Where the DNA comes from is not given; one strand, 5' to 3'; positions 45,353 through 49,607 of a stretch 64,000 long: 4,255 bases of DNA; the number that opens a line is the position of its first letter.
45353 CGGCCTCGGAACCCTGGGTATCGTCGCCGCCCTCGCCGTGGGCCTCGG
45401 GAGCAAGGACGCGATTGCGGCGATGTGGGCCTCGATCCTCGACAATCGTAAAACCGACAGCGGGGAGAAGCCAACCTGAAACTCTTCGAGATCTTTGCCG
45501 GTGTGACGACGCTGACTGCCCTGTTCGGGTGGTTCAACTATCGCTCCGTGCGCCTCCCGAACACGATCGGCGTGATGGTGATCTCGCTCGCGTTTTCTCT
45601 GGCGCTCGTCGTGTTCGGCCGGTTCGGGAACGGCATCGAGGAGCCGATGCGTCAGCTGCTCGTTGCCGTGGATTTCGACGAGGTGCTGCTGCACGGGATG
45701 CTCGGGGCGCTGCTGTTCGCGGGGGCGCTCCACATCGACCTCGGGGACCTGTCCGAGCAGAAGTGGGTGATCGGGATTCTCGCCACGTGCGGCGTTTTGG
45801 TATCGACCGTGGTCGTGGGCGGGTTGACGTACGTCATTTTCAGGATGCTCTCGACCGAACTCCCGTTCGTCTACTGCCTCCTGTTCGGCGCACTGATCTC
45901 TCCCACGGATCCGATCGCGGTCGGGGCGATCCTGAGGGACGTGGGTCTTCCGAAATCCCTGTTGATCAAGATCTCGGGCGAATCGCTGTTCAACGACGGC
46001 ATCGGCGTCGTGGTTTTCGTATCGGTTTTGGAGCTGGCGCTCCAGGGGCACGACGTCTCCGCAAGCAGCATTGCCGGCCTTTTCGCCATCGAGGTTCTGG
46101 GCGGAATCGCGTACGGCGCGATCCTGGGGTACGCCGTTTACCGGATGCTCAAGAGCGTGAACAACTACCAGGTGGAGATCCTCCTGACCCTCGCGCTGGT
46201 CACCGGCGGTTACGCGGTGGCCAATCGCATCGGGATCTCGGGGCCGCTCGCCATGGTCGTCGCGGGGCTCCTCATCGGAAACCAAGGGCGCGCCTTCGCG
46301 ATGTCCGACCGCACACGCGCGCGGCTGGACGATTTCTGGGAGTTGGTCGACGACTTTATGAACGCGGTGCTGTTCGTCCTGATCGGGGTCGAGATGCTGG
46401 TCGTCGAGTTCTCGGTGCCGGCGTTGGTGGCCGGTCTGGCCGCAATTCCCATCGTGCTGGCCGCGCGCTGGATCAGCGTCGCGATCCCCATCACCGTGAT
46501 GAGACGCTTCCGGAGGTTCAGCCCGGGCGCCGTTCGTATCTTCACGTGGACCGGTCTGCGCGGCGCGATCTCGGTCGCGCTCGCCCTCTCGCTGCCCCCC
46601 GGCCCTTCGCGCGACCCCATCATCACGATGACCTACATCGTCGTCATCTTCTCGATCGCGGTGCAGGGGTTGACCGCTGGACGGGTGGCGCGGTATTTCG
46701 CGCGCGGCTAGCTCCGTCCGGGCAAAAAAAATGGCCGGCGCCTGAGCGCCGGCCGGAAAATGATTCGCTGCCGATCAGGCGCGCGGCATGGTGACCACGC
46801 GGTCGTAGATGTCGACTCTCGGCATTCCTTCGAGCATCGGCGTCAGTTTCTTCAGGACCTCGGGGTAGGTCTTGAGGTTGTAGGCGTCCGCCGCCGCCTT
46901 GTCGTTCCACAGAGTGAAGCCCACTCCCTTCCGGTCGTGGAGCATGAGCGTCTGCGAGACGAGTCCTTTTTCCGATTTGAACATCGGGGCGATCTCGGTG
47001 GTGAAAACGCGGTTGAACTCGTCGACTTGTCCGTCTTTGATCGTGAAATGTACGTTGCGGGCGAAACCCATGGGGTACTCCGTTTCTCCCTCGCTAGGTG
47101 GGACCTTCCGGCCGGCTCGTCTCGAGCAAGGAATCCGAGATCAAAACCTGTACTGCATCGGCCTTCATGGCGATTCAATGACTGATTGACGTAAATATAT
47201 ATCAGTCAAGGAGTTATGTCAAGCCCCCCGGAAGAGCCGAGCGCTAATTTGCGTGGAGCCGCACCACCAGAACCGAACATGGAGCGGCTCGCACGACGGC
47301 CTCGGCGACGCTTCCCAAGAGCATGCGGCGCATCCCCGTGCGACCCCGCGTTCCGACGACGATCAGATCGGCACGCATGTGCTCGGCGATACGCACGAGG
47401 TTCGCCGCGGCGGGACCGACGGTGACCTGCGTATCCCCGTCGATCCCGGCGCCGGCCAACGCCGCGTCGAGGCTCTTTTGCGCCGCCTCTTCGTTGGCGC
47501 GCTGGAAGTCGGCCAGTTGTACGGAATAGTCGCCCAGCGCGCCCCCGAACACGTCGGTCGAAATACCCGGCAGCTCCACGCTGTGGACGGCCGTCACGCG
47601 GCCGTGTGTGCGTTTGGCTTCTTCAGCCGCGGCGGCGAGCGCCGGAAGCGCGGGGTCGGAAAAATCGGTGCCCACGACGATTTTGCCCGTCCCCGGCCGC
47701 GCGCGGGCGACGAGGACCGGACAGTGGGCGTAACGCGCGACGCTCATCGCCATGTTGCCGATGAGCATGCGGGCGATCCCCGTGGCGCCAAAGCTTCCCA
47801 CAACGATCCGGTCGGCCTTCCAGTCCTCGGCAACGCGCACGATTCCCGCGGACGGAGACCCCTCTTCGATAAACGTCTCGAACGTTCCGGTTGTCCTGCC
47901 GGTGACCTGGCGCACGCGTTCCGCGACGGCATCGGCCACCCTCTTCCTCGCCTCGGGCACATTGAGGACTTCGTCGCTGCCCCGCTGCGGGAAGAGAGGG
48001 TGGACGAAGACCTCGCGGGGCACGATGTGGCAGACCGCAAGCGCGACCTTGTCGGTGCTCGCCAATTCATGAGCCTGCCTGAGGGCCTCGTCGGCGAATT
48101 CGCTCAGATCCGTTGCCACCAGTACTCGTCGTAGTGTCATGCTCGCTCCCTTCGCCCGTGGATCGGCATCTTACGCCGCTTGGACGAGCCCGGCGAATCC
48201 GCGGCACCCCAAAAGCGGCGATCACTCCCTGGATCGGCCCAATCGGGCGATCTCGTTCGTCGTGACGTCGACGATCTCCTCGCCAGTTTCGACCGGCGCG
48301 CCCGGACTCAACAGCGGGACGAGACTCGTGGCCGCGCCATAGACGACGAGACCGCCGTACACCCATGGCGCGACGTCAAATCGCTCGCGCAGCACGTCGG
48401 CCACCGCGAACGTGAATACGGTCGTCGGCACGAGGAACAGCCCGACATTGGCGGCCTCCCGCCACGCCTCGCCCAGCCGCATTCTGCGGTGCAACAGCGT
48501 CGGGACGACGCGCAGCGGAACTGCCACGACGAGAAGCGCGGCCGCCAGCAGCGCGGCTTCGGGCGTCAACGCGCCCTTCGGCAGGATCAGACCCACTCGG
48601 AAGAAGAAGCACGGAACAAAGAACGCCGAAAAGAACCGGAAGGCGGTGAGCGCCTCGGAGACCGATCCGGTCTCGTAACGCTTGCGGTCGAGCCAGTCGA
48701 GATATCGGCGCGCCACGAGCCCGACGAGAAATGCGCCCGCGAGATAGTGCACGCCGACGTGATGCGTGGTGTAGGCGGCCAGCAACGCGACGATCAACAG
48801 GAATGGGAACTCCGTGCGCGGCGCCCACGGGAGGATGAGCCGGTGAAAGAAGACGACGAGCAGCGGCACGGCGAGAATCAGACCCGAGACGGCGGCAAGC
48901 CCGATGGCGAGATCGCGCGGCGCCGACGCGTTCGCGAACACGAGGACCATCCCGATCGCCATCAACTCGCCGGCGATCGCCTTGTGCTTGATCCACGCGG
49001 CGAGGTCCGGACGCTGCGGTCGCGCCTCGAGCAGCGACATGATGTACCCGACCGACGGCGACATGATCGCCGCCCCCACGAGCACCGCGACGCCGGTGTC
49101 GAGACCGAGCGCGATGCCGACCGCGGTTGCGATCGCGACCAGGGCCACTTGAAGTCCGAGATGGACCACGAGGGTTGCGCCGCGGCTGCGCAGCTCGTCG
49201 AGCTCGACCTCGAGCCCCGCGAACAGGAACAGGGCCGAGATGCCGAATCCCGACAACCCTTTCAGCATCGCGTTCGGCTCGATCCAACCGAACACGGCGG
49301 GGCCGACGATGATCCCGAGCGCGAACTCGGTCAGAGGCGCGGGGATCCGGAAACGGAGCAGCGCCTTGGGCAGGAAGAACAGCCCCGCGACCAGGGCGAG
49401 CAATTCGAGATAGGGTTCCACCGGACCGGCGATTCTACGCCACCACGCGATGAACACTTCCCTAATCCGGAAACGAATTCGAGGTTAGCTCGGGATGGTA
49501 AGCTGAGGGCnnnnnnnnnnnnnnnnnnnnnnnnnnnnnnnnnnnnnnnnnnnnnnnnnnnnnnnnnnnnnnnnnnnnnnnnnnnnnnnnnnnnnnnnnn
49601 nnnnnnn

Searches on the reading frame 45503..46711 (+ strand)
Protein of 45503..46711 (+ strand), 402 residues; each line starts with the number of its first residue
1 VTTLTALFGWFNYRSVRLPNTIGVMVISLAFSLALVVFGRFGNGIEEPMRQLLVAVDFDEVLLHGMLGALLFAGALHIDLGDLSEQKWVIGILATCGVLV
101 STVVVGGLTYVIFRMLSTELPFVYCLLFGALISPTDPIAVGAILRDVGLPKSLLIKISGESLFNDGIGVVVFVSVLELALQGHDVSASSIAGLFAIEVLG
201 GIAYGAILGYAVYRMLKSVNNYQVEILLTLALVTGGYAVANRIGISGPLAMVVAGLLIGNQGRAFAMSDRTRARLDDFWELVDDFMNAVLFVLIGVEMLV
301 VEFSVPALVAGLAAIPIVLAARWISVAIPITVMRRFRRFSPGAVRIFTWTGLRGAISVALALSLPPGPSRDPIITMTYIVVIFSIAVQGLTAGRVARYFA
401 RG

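Call 32: search_protein_families(library=pfam, proteins=[window:45503-46711:+], max_evalue=0.0001)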
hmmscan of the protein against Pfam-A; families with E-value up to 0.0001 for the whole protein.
window:45503-46711:+ (402 aa): 1 family
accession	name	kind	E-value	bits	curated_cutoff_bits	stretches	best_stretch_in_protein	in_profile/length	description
PF00999.27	Na_H_Exchanger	-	6.3e-58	196.9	26.2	1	4-395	2-372/375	Sodium/hydrogen exchanger, transmembrane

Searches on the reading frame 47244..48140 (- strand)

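Call 32: search_protein_families(library=pfam, proteins=[window:47244-48140:-], max_evalue=0.0001)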
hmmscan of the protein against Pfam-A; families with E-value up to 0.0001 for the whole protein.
window:47244-48140:- (298 aa): 1 family
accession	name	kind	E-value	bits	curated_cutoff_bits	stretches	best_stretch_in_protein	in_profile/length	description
PF00582.32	Usp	-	6.3e-60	202.2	24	2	152-294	3-141/141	Universal stress protein family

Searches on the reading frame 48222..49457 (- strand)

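Call 32: search_protein_families(library=pfam, proteins=[window:48222-49457:-], max_evalue=0.0001)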
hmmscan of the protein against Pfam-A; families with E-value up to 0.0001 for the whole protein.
window:48222-49457:- (411 aa): 1 family
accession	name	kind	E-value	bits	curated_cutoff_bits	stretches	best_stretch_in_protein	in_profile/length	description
PF00999.27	Na_H_Exchanger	-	3.9e-30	105.4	26.2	1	22-357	5-341/375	Sodium/hydrogen exchanger, transmembrane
